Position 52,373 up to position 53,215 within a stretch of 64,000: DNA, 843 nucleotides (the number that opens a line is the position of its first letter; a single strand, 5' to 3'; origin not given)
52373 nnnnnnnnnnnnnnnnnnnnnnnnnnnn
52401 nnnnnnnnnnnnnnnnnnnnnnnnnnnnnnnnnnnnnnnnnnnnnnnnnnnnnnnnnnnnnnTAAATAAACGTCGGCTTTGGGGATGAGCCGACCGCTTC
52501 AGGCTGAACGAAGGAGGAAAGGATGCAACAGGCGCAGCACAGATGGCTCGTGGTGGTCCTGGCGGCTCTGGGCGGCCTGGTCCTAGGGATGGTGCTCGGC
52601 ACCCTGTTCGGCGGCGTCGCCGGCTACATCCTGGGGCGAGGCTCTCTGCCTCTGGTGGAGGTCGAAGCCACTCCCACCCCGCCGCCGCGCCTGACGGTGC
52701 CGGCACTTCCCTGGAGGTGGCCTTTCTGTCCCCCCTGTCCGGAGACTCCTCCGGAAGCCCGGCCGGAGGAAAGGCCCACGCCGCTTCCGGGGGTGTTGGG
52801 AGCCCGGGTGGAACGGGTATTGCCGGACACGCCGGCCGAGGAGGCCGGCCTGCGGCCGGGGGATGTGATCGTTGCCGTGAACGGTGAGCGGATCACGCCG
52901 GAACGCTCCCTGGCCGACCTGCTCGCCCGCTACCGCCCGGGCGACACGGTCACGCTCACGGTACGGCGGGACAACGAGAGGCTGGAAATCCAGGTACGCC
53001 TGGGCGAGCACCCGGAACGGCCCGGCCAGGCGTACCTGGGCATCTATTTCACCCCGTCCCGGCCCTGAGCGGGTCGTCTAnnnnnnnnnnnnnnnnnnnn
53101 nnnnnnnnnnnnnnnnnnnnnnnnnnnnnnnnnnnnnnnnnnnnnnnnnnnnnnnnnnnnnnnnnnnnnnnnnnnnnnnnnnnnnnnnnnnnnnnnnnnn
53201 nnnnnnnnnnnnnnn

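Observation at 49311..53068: Minimal ccmE(CxxxY)-ccmF cluster followed by a PDZ protein with a CPPC motif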

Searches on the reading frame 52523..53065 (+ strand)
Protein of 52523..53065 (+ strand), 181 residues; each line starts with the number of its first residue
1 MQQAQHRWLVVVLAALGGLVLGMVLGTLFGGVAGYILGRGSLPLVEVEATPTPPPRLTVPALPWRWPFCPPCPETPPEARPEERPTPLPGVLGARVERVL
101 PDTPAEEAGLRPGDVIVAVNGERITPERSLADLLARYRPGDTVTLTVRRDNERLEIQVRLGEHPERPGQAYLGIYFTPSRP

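Call 7: search_protein_families(library=pfam, proteins=[window:52523-53065:+], max_evalue=0.1)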
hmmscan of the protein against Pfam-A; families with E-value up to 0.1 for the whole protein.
window:52523-53065:+ (181 aa): 8 families
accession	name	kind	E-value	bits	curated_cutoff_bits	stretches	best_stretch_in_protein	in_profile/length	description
PF13180.12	PDZ_2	-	7.7e-17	61.8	27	1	93-160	13-80/80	PDZ domain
PF17820.7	PDZ_6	-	4.5e-15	55.6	27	1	96-149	2-54/54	PDZ domain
PF00595.29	PDZ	-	1.9e-08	35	23.2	1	93-147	26-80/81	PDZ domain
PF14685.13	PDZ_Tricorn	-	1.3e-05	25.5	25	1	104-152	32-82/88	Tricorn protease PDZ domain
PF19180.5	DUF5862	-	0.0094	16.2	33.3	1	8-40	26-58/68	Family of unknown function (DUF5862)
PF04014.23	MazE_antitoxin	-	0.021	15.2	24.7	0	105-128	17-44/48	Antidote-toxin recognition MazE, bacterial antitoxin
PF21558.3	Pept_S41_N_bact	-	0.022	15.1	27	0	100-124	10-34/87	Bacteroidetes, Peptidase, S41 family, N-terminal domain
PF12158.14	DUF3592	-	0.05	14.7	25.3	0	119-151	31-73/84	Domain of unknown function (DUF3592)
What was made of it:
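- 52523..53068 (+): Membrane-anchored single-PDZ protein (181 aa). CPPC at residues 69-72 (52727-52738) sits in a proline-rich linker. This is a neighbour gene, probably co-transcribed here, and is not shown to belong to the ccm system. PDZ_2 7.7e-17 (call 7).
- On PDZ domain (circularly permuted, RseP-like): PDZ_2 7.7e-17 and PDZ_6 4.5e-15 (call 7).
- Checked: It matches PDZ_2 at 7.7e-17 (call 7).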

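Call 8: search_protein_families(library=ncbifam, proteins=[window:52523-53065:+], max_evalue=0.1)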
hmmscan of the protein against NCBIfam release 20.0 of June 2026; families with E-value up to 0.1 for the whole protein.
window:52523-53065:+ (181 aa): 27 families (the best 25 are shown)
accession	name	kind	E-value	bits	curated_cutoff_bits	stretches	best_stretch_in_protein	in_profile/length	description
TIGR02037.1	degP_htrA_DO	subfamily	2.2e-16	59.9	416.2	1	93-166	260-333/434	Do family serine endopeptidase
NF041521.1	HhoA_HhoB_HtrA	equivalog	6.1e-12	45.5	450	1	90-162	261-333/335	HhoA/HhoB/HtrA family serine endopeptidase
TIGR02038.1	protease_degS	equivalog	1.4e-11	44.2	422.95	1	90-164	276-350/351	outer membrane-stress sensor serine endopeptidase DegS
NF047968.1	SerProtHtrA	equivalog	1.6e-11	44.2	470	1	93-159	290-356/357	serine protease HtrA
NF040960.1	MamE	equivalog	2.6e-11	42.9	800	1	92-170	467-545/659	magnetosome formation protease MamE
NF008147.1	PRK10898.1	equivalog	5.1e-11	42.3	408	1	92-164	279-351/352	outer membrane-stress sensor serine endopeptidase DegS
NF041199.1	trx7_PDZ_seleno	equivalog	1.1e-09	37.7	300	1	93-159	318-389/390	Trx7/PDZ domain-containing (seleno)protein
NF007526.1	PRK10139.1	equivalog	1.6e-09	37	756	1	93-162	292-361/456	serine endoprotease DegQ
TIGR00054.1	TIGR00054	equivalog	2.2e-09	36.7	147.55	1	96-178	206-281/421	RIP metalloprotease RseP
TIGR02860.1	spore_IV_B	equivalog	1.3e-07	31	305.25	1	103-159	124-179/402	SpoIVB peptidase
TIGR01713.1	typeII_sec_gspC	equivalog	7.5e-07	29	101.6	1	92-160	191-259/259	type II secretion system protein GspC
TIGR00225.1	prc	subfamily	1e-06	28.1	218.6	1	96-160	66-131/335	C-terminal processing peptidase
NF008189.1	PRK10942.1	equivalog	1.5e-06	27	720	1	93-161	314-382/477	serine endoprotease DegP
NF052377.1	lmo1851_S41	exception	2.6e-06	26.4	725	1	102-159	128-186/468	lmo1851 family serine protease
NF041515.1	GspC_delta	equivalog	3.2e-06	27.1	150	1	92-158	242-308/311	type II secretion system protein GspC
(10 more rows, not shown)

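Call 14: find_homologous_proteins(query=window:52523-53065:+)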
Query window:52523-53065:+ (181 aa): 51 proteins with E <= 0.001 among 1662 candidates.
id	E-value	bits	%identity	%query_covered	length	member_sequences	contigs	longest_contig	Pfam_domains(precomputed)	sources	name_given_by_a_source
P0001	3.0e-114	398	100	100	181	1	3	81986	PF14685.15,PF17820.8,PF00595.30,PF13180.13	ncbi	ncbi:MAG: S1C family serine protease [Chloroflexia bacterium]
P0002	1.4e-75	271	73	100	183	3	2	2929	PF17820.8,PF00595.30,PF13180.13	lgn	-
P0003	1.0e-74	269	73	100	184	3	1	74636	PF17820.8,PF00595.30,PF13180.13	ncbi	-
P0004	1.1e-74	268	71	100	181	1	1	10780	PF17820.8,PF00595.30,PF13180.13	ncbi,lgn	-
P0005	2.4e-74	267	71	100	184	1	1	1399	PF17820.8,PF00595.30,PF13180.13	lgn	-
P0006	1.2e-72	262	70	100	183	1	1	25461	PF17820.8,PF00595.30,PF13180.13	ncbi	-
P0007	2.9e-70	254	73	78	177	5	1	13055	PF14685.15,PF17820.8,PF00595.30,PF13180.13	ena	-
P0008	7.9e-33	132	57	45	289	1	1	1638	PF04495.21,PF14685.15,PF17820.8,PF00595.30,PF13180.13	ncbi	-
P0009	8.7e-29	119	41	78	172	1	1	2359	PF17820.8,PF00595.30,PF13180.13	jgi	jgi:membrane-associated protease RseP (regulator of RpoE activity)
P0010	1.3e-28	118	45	92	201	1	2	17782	PF17820.8,PF00595.30,PF13180.13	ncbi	-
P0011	1.5e-28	118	54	49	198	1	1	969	PF14685.15,PF17820.8,PF00595.30,PF13180.13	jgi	-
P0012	1.7e-28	118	48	52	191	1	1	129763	PF17820.8,PF00595.30,PF13180.13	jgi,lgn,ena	-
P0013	1.9e-28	118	39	100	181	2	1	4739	PF17820.8,PF00595.30,PF13180.13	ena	-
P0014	9.5e-28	115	40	99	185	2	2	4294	PF17820.8,PF00595.30,PF13180.13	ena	-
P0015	7.1e-27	112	43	56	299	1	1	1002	PF19805.6,PF04495.21,PF14685.15,PF17820.8,PF00595.30,PF13180.13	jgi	jgi:S1-C subfamily serine protease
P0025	2.2e-17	82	35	100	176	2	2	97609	PF19805.6,PF17820.8,PF00595.30,PF13180.13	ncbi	ncbi:MAG: S1C family serine protease [Chloroflexota bacterium]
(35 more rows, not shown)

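Call 18: find_encoding_contigs(protein=P0003, flank=10000, max_places=2)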
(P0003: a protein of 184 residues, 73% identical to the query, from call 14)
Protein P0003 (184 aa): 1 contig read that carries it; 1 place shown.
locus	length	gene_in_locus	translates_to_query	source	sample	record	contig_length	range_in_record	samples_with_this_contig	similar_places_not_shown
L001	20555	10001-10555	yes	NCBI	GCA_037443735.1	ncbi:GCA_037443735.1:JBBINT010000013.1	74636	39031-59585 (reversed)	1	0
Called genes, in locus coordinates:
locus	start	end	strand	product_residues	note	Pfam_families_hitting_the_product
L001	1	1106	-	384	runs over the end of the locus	PF00890:FAD_binding_2 (faint), PF01134:GIDA (faint), PF01266:DAO, PF01494:FAD_binding_3 (faint), PF01946:Thi4 (weak), PF03486:HI0933_like (faint), PF12831:FAD_oxidored (faint)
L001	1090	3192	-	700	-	PF13510:Fer2_4, PF00890:FAD_binding_2 (weak), PF01494:FAD_binding_3 (weak), PF03486:HI0933_like (weak), PF07992:Pyr_redox_2, PF12831:FAD_oxidored, PF12838:Fer4_7, PF04324:Fer2_BFD, +3 more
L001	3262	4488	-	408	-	PF12704:MacB_PCD, PF02687:FtsX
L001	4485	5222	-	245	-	PF00005:ABC_tran, PF13304:AAA_21 (faint)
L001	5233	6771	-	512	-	PF25881:HH_YBHG (faint), PF25954:Beta-barrel_RND_2, PF25990:Beta-barrel_YknX, PF26002:Beta-barrel_AprE (weak)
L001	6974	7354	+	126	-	PF03100:CcmE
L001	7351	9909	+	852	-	PF01578:Cytochrom_C_asm, PF16327:CcmF_C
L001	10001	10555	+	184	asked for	PF13180:PDZ_2, PF00595:PDZ, PF17820:PDZ_6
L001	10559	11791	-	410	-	PF00155:Aminotran_1_2, PF01053:Cys_Met_Meta_PP (weak), PF01041:DegT_DnrJ_EryC1 (weak)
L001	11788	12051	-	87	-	PF02597:ThiS, PF14451:Ub-Mut7C (weak)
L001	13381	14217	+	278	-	PF01370:Epimerase, PF04321:RmlD_sub_bind, PF16363:GDP_Man_Dehyd, PF01073:3Beta_HSD, PF02719:Polysacc_synt_2 (weak), PF07993:NAD_binding_4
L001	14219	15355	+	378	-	PF01098:FTSW_RODA_SPOVE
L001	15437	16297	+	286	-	PF13623:SurA_N_2, PF13624:SurA_N_3, PF13145:Rotamase_2, PF13616:Rotamase_3, PF00639:Rotamase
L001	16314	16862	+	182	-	-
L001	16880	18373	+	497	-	PF00590:TP_methylase, PF03819:MazG, PF12643:MazG-like (faint), PF01503:PRA-PH (weak)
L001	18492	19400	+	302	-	PF00535:Glycos_transf_2, PF13641:Glyco_tranf_2_3, PF13632:Glyco_trans_2_3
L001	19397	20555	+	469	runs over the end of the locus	PF13727:CoA_binding_3, PF02397:Bac_transf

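Call 19: find_encoding_contigs(protein=P0025, flank=10000, max_places=2)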
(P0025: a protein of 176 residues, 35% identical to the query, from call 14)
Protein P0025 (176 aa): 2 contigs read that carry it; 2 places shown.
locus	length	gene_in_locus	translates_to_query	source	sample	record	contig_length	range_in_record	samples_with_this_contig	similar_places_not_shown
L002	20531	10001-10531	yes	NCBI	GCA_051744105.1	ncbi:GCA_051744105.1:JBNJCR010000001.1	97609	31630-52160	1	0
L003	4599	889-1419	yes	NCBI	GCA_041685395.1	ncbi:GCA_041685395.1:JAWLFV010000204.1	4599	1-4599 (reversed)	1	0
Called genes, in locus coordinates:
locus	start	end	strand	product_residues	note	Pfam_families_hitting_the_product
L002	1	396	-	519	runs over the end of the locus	PF00884:Sulfatase, PF01663:Phosphodiest (faint), PF16347:SGSH_C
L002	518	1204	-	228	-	PF02965:Met_synt_B12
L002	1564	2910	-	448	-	PF00890:FAD_binding_2 (weak), PF12831:FAD_oxidored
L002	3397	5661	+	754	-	PF00664:ABC_membrane, PF00005:ABC_tran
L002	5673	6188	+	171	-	PF08909:DUF1854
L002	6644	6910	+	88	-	PF01649:Ribosomal_S20p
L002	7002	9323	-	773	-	PF10060:DUF2298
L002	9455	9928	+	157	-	PF03061:4HBT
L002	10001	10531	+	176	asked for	PF13180:PDZ_2, PF00595:PDZ (weak), PF19805:DUF6288 (weak), PF17820:PDZ_6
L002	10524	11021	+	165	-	PF02870:Methyltransf_1N, PF01035:DNA_binding_1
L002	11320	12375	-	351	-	PF13593:SBF_like, PF01758:SBF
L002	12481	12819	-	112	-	PF12840:HTH_20, PF13412:HTH_24, PF01022:HTH_5, PF01047:MarR (weak)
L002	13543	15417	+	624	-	PF02730:AFOR_N, PF01314:AFOR_C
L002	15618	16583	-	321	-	PF01208:URO-D (weak)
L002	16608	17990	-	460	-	PF00884:Sulfatase, PF01663:Phosphodiest (faint), PF16347:SGSH_C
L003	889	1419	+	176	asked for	PF13180:PDZ_2, PF00595:PDZ (weak), PF19805:DUF6288 (weak), PF17820:PDZ_6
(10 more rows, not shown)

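Call 20: find_encoding_contigs(protein=P0012, flank=10000, max_places=2)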
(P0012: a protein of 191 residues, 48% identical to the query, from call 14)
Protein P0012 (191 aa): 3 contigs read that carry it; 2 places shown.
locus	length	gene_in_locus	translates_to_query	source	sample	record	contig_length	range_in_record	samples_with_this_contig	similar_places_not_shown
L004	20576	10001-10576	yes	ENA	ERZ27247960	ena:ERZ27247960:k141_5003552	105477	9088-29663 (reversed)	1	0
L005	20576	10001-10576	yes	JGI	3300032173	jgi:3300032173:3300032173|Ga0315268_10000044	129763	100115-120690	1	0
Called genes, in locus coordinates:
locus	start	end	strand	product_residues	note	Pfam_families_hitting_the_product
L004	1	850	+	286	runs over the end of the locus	PF01261:AP_endonuc_2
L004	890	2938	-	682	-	PF11028:TMEM260_N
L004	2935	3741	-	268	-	PF00535:Glycos_transf_2, PF13641:Glyco_tranf_2_3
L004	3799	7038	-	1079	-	PF00583:Acetyltransf_1, PF13508:Acetyltransf_7, PF13673:Acetyltransf_10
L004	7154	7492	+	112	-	-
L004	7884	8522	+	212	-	PF04542:Sigma70_r2, PF08281:Sigma70_r4_2, PF04545:Sigma70_r4 (weak)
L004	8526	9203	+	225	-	-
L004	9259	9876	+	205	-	-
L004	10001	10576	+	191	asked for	PF00595:PDZ, PF13180:PDZ_2, PF17820:PDZ_6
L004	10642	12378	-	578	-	PF21850:DUF6909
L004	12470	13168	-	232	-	PF00106:adh_short, PF13561:adh_short_C2, PF23441:SDR (weak)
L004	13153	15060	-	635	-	PF02682:CT_C_D, PF02626:CT_A_B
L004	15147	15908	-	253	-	PF03746:LamB_YcsF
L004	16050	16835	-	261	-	PF01261:AP_endonuc_2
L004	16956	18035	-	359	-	PF01408:GFO_IDH_MocA, PF22725:GFO_IDH_MocA_C3, PF02894:GFO_IDH_MocA_C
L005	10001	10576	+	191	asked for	PF00595:PDZ, PF13180:PDZ_2, PF17820:PDZ_6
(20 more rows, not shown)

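Call 30: find_encoding_contigs(protein=P0001, flank=10000, max_places=3)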
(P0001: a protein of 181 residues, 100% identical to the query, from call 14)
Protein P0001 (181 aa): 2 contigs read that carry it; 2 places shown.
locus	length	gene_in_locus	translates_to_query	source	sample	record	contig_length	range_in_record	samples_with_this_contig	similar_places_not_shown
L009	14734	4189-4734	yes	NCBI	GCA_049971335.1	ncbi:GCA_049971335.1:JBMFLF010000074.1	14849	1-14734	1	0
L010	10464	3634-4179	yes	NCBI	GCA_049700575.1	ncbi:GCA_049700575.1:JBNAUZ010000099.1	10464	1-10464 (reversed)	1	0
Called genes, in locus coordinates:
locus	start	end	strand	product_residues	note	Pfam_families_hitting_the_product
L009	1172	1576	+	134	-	PF03100:CcmE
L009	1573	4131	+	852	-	PF01578:Cytochrom_C_asm, PF16327:CcmF_C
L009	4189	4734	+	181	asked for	PF13180:PDZ_2, PF00595:PDZ, PF14685:PDZ_Tricorn (weak), PF17820:PDZ_6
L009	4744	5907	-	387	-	PF00155:Aminotran_1_2, PF01053:Cys_Met_Meta_PP (weak), PF01041:DegT_DnrJ_EryC1 (weak)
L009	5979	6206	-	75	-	PF02597:ThiS, PF14451:Ub-Mut7C (weak)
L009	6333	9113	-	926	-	PF00133:tRNA-synt_1, PF01406:tRNA-synt_1e (faint), PF09334:tRNA-synt_1g, PF13603:tRNA-synt_1_2, PF00133:tRNA-synt_1, PF08264:Anticodon_1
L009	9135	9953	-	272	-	PF13489:Methyltransf_23, PF01209:Ubie_methyltran, PF13649:Methyltransf_25, PF13847:Methyltransf_31, PF08241:Methyltransf_11, PF08242:Methyltransf_12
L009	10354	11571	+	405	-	PF00704:Glyco_hydro_18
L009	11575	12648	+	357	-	-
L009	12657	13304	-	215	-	PF00923:TAL_FSA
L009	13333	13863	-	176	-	-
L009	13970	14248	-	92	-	PF00708:Acylphosphatase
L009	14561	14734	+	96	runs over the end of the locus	PF01281:Ribosomal_L9_N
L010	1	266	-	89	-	PF00069:Pkinase, PF07714:PK_Tyr_Ser-Thr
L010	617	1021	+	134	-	PF03100:CcmE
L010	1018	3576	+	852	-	PF01578:Cytochrom_C_asm, PF16327:CcmF_C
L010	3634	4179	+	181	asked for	PF13180:PDZ_2, PF00595:PDZ, PF14685:PDZ_Tricorn (weak), PF17820:PDZ_6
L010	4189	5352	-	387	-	PF00155:Aminotran_1_2, PF01053:Cys_Met_Meta_PP (weak), PF01041:DegT_DnrJ_EryC1 (weak)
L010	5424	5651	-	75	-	PF02597:ThiS, PF14451:Ub-Mut7C (weak)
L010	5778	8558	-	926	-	PF00133:tRNA-synt_1, PF01406:tRNA-synt_1e (faint), PF09334:tRNA-synt_1g, PF13603:tRNA-synt_1_2, PF00133:tRNA-synt_1, PF08264:Anticodon_1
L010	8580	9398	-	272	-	PF13489:Methyltransf_23, PF01209:Ubie_methyltran, PF13649:Methyltransf_25, PF13847:Methyltransf_31, PF08241:Methyltransf_11, PF08242:Methyltransf_12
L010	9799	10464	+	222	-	PF00704:Glyco_hydro_18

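Call 37: find_encoding_contigs(protein=P0010, flank=8000, max_places=2)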
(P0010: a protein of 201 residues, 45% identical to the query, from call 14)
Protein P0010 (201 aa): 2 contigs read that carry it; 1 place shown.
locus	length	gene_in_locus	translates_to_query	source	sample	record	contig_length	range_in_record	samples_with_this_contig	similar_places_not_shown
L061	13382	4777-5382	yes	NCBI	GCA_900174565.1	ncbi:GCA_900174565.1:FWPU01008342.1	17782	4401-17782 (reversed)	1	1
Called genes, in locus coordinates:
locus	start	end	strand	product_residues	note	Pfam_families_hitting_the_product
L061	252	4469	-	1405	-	PF01344:Kelch_1 (faint), PF24681:Kelch_KLHDC2_KLHL20_DRC7, PF24981:Beta-prop_ATRN-LZTR1, PF25210:Kelch_FKB95 (faint), PF00082:Peptidase_S8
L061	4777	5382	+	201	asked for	PF13180:PDZ_2, PF00595:PDZ (weak), PF17820:PDZ_6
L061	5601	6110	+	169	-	-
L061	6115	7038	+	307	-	PF10882:bPH_5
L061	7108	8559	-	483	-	-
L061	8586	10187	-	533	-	-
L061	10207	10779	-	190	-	PF02887:PK_C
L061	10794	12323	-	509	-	PF03990:DUF348, PF07501:G5, PF06725:3D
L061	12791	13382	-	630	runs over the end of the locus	PF00012:HSP70, PF06723:MreB_Mbl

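Call 47: predict_structure(alignment_id=A3)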
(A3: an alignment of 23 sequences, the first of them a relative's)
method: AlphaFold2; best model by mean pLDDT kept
length: 181 residues; sequences in the alignment: 23
mean_pLDDT: 80.2   pTM: 0.50
mean pLDDT of the five models: 80.2, 79.9, 79.5, 78.2, 77.3
residues with pLDDT >= 90: 97; 70-90: 21; 50-70: 45; < 50: 18
segments of 3 or more residues with pLDDT < 50: 40-47, 80-87
pLDDT, mean of each block of 10 residues (from residue 1): 83 93 82 61 48 60 57 54 49 93 98 97 93 96 97 96 96 92 61
secondary structure, 60 per line:
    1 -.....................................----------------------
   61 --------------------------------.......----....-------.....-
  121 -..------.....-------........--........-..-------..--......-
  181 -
elements in order: H2-38 E93-99 H104-107 E115-119 H130-134 E142-149 E152-159 E174-179
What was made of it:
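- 52523..53068 (+): The AlphaFold2 model shows a helix at 2-38, a linker at 39-90 with pLDDT 48-61 and no secondary structure, and a PDZ domain at 91-179 with pLDDT 92-98 (call 47).
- On CcmH (apocytochrome thiol reductase): The AlphaFold2 model shows no secondary structure and pLDDT 48-61 across residues 39-90 (call 47).
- On CcmG / ResA / TlpA thioredoxin-like reductases: Only about 50 unstructured residues separate the transmembrane helix from the PDZ domain (call 47).
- On PDZ domain (circularly permuted, RseP-like): The model has pLDDT 92-98 over residues 91-179, including the C-terminal strand 174-179 (call 47).
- CPPC lies in a low-confidence linker (call 47).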

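Call 49: fold_search(model_id=the predicted structure, library=pdb)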
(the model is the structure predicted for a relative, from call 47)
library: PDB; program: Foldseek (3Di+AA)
matches with E <= 10: 703; with E <= 0.001: 92
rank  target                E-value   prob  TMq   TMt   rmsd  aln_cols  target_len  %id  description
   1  7w6z                  2.0e-07  1.00  0.41  0.19   5.0        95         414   28  Crystal structure of Kangiella koreensis RseP orthologue in complex with batimastat in space group P21 (released 2022-09-07)
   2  7w6y                  3.1e-07  1.00  0.41  0.19   5.0        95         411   28  Crystal structure of Kangiella koreensis RseP orthologue in complex with batimastat in space group P1 (released 2022-09-07)
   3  6icc_A                4.4e-07  1.00  0.40  0.39   3.2        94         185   23  The NZ-1 Fab complexed with the PDZ tandem fragment of A. aeolicus S2P homolog with the PA12 tag inserted between the  (released 2019-02-13)
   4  3wkm_A                7.4e-07  1.00  0.43  0.44   3.0        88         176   24  The periplasmic PDZ tandem fragment of the RseP homologue from Aquifex aeolicus in complex with the Fab fragment (released 2013-12-18)
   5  3id2_A                1.2e-06  1.00  0.41  0.78   3.1        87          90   26  Crystal Structure of RseP PDZ2 domain (released 2009-08-11)
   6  7xfu_A                1.7e-06  1.00  0.41  0.78   2.4        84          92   30  MucP PDZ2 domain with peptide GPAVLA (released 2023-04-05)
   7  9a6w_A                1.8e-06  1.00  0.40  0.18   5.4       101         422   26  Integrative model of RASP-ECSA by crosslinking MS and deep learning (released 2024-09-18)
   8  7xft                  2.0e-06  1.00  0.42  0.84   3.2        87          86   30  MucP PDZ2 domain (released 2023-04-05)
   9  7w70_A                2.6e-06  1.00  0.41  0.83   1.8        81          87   32  Crystal structure of the PDZ-C domain fragment of Kangiella koreensis RseP orthologue (released 2022-09-07)
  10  7w6x                  2.6e-06  1.00  0.42  0.18   3.1        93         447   25  Crystal structure of E. coli RseP in complex with batimastat (released 2022-09-07)
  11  3wkm_B                2.7e-06  1.00  0.41  0.42   3.2        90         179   24  The periplasmic PDZ tandem fragment of the RseP homologue from Aquifex aeolicus in complex with the Fab fragment (released 2013-12-18)
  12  3wkl                  3.2e-06  1.00  0.40  0.40   2.4        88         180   24  The periplasmic PDZ tandem fragment of the RseP homologue from Aquifex aeolicus (released 2013-12-18)
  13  3id3_A                4.1e-06  1.00  0.43  0.82   2.6        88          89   25  Crystal Structure of RseP PDZ2 I304A domain (released 2009-08-11)
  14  3id4                  4.6e-06  1.00  0.42  0.79   2.1        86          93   27  Crystal Structure of RseP PDZ2 domain fused GKASPV peptide (released 2009-08-11)
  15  7cqc_A                4.9e-06  1.00  0.40  0.39   2.6        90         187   23  The NZ-1 Fab complexed with the PDZ tandem fragment of A. aeolicus S2P homolog with the PA14 tag inserted between the  (released 2021-05-19)
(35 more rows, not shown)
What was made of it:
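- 52523..53068 (+): Best fold matches are the RseP and MucP PDZ domains (call 49).
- On PDZ domain (circularly permuted, RseP-like): Foldseek hits the RseP and MucP PDZ domains at E = 2e-7 to 1e-6 (call 49).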

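Call 57: find_related_loci(query=A6, collection=metagenome_contigs, flank=5000)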
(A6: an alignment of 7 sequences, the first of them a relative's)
Query A6 (181 aa) in metagenome_contigs; peptide patterns used: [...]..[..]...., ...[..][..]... (x = any residue, [..] = any of these).
600 stretches matched a pattern (row limit reached: there are more); 3 encode a relative of the query (tblastn E <= 1e-3); 3 distinct loci.
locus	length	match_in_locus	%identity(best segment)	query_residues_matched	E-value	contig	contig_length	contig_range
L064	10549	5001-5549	70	1-181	6e-64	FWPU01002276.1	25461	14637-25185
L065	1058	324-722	72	43-181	1e-57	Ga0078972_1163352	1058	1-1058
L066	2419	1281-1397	79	143-181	2e-15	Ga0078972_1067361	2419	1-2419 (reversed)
